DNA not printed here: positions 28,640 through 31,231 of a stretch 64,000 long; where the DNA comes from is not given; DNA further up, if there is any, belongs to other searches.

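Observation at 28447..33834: Tandem HTH-cupin::acyl-CoA synthetase fusions, each with its own T-box, with diverged sensor halves and a conserved catalytic tail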

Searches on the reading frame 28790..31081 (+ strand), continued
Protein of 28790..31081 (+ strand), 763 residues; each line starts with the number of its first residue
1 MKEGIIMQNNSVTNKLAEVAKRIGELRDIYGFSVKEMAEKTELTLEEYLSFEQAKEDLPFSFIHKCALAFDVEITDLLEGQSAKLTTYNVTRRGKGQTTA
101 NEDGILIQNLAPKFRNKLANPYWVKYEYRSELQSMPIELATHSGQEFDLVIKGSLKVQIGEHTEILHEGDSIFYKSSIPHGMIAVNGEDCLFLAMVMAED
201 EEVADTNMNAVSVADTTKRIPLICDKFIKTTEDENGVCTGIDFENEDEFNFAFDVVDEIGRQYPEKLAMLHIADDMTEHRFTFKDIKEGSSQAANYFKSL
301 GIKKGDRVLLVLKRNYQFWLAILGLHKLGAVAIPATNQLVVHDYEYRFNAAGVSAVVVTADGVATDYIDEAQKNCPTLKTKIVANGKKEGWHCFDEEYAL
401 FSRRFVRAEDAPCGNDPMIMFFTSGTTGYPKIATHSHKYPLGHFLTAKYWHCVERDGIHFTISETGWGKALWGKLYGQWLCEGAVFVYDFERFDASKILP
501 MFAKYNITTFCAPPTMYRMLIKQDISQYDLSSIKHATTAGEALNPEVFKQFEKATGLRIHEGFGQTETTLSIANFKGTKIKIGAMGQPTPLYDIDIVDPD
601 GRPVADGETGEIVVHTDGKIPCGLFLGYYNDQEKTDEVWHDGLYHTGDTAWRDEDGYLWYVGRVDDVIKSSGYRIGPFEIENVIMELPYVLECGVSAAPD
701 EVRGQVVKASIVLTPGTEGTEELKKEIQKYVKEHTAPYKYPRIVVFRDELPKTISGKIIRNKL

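Call 87: predict_structure(alignment_id=A4)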
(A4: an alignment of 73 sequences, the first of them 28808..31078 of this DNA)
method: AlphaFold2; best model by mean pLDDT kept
length: 757 residues; sequences in the alignment: 73
mean_pLDDT: 82.0   pTM: 0.62
mean pLDDT of the five models: 82.0, 81.3, 80.6, 77.7, 77.0
residues with pLDDT >= 90: 321; 70-90: 309; 50-70: 68; < 50: 59
segments of 3 or more residues with pLDDT < 50: 1-5, 76-88, 195-212, 419-422, 660-672
pLDDT, mean of each block of 10 residues (from residue 1): 53 86 88 91 87 87 83 50 42 75 72 82 81 76 93 89 88 86 90 50 31 77 90 93 97 97 91 96 98 97 88 95 94 88 95 90 93 94 95 95 93 78 79 94 91 71 72 93 78 89 82 72 85 70 76 85 89 81 94 89 89 90 91 91 86 72 30 65 80 58 85 93 78 77 69 68
secondary structure, 60 per line:
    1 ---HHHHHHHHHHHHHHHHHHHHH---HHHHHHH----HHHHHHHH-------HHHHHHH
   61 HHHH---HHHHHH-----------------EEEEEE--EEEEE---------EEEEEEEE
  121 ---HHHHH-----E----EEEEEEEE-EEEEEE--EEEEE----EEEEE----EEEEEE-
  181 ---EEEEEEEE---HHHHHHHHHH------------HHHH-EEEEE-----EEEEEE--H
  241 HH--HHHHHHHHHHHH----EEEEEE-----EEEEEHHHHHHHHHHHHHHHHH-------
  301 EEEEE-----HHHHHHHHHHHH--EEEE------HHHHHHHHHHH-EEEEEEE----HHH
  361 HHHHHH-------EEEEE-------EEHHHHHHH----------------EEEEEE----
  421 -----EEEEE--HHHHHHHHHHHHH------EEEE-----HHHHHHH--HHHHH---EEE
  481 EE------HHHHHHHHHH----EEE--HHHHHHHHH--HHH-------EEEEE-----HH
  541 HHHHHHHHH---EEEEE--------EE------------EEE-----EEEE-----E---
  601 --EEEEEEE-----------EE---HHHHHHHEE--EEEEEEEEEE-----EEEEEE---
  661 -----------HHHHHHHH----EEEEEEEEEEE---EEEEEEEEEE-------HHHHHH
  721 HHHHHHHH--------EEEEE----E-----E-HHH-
elements in order (helices of 4 or more, strands of 3 or more residues): H4-24 H28-34 H39-46 H54-64 H68-73 E91-96 E99-103 E113-120 H124-128 E139-146 E148-153 E156-160 E165-169 E174-179 E184-191 H195-204 H217-220 E222-226 E232-237 H245-256 E261-266 E272-276 H277-293 E301-305 H311-322 E325-328 H335-345 E347-353 H358-366 E374-378 H388-394 E411-416 E426-430 H433-445 E452-455 H461-467 H470-474 E478-482 H489-498 E503-505 H508-516 E529-533 H539-549 E553-557 E580-582 E588-591 E603-609 H626-632 E637-646 E652-657 H672-679 E684-694 E698-707 H715-728 E737-741
